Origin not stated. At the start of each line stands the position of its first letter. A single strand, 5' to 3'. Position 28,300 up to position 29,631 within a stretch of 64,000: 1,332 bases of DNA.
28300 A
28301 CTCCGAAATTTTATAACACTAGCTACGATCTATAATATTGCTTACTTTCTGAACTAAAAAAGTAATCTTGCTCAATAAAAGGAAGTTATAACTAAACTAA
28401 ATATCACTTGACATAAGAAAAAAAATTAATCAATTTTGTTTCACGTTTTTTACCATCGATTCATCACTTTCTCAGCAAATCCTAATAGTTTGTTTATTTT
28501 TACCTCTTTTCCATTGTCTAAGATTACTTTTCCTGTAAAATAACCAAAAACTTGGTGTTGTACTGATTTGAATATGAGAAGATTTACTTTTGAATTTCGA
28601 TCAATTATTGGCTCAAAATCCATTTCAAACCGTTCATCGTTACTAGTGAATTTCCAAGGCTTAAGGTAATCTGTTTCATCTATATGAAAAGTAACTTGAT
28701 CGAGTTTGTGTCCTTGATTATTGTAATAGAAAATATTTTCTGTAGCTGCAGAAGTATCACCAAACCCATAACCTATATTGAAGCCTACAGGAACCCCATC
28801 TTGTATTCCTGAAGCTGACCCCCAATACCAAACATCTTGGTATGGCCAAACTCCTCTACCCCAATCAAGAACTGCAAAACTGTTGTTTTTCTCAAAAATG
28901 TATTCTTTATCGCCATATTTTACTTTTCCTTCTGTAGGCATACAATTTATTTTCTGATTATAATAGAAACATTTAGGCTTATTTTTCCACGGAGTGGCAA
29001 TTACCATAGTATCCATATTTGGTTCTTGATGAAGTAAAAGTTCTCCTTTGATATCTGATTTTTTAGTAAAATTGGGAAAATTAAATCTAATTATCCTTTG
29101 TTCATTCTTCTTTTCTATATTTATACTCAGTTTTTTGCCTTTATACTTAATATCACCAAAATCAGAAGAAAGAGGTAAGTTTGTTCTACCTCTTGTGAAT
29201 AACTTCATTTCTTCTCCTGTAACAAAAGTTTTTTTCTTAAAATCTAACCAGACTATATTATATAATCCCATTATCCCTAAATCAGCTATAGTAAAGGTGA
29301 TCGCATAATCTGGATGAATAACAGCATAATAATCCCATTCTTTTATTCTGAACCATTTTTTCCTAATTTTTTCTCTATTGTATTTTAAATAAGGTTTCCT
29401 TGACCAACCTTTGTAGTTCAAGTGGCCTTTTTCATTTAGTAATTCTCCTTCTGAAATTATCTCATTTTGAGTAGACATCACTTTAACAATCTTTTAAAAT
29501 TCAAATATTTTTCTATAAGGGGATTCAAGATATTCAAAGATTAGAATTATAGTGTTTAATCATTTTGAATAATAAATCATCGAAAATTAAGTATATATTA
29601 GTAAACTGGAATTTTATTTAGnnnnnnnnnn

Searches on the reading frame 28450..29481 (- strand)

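Call 62: search_protein_families(library=pfam, proteins=[window:28450-29481:-], max_evalue=0.0001)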
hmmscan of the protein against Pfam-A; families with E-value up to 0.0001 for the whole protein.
window:28450-29481:- (343 aa): 1 family
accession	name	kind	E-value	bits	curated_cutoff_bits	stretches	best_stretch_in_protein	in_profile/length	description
PF10974.15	DUF2804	-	3.3e-143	477.4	26.9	1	5-343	1-339/339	Domain of unknown function (DUF2804)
